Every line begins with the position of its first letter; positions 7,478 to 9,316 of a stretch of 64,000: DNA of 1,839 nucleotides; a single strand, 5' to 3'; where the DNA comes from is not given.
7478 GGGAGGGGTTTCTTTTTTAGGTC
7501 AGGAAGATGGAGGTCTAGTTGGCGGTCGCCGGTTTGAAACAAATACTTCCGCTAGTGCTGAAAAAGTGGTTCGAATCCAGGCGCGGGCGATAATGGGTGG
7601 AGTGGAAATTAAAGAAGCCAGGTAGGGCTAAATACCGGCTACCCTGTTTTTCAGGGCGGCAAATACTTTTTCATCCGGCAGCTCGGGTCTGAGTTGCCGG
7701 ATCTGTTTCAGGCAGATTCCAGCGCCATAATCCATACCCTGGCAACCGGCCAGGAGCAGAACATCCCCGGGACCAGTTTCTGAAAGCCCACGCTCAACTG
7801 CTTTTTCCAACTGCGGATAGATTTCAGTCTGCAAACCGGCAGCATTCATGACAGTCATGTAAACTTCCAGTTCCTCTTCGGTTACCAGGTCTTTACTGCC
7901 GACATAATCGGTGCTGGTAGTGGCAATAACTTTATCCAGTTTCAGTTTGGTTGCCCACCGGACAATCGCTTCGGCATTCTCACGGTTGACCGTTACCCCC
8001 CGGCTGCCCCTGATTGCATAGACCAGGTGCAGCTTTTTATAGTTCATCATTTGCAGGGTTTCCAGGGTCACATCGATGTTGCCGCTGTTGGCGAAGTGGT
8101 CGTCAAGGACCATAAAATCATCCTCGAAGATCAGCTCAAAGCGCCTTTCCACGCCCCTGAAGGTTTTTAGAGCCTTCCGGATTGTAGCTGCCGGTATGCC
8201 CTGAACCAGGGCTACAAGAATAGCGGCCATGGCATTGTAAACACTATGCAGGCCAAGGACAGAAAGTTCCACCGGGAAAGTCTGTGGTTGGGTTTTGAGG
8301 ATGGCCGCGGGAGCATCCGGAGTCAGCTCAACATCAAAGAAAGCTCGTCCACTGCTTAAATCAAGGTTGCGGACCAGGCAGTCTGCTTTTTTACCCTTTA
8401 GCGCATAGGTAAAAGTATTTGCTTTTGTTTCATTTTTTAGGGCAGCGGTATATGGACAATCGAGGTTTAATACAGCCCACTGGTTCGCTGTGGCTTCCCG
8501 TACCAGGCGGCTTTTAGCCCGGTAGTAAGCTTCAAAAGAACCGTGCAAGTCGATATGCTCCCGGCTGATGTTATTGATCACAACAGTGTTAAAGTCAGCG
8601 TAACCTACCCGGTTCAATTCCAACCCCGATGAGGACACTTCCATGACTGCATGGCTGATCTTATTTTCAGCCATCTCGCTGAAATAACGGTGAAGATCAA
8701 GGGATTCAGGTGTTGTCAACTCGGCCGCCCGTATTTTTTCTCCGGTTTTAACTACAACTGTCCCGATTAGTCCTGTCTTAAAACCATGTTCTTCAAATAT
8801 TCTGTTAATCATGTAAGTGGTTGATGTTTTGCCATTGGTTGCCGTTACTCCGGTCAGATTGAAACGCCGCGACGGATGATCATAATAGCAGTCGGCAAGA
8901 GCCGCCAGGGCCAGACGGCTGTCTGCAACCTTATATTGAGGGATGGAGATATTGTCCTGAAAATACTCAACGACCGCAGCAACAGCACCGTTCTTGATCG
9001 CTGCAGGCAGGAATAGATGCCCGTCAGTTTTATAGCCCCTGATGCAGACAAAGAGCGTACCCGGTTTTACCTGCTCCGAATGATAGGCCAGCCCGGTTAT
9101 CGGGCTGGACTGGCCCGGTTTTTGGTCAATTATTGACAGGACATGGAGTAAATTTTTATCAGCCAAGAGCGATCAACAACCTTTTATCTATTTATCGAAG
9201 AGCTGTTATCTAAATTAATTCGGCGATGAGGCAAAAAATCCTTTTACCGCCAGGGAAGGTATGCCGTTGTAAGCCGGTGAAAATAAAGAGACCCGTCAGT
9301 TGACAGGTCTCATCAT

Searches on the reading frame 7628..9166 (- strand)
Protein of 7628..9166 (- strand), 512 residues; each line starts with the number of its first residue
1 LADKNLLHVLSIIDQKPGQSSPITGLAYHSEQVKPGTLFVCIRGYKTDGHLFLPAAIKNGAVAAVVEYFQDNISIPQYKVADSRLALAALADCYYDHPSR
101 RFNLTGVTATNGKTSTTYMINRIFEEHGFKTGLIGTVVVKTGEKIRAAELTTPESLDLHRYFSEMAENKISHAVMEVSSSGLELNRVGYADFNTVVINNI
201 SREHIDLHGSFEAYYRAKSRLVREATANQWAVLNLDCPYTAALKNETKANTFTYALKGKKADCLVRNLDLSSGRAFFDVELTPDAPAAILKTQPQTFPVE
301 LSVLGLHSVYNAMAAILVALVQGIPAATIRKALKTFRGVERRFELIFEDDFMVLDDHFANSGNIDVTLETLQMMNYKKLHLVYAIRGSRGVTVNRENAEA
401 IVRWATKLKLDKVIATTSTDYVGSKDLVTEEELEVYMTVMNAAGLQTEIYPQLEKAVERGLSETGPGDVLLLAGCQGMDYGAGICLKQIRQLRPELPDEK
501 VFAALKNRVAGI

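Call 34: search_protein_families(library=pfam, proteins=[window:7628-9166:-], max_evalue=0.00001)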
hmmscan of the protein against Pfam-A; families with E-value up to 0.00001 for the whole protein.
window:7628-9166:- (512 aa): 3 families
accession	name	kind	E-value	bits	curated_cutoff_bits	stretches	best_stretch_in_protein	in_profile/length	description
PF08245.18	Mur_ligase_M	-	1.7e-46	159.1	24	1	107-319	1-200/200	Mur ligase middle domain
PF02875.26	Mur_ligase_C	-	2.5e-10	41.7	28.4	1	341-474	1-125/127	Mur ligase, glutamate ligase domain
PF01225.30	Mur_ligase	-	3.5e-08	34.2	21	1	23-70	2-54/95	Mur ligase family, catalytic domain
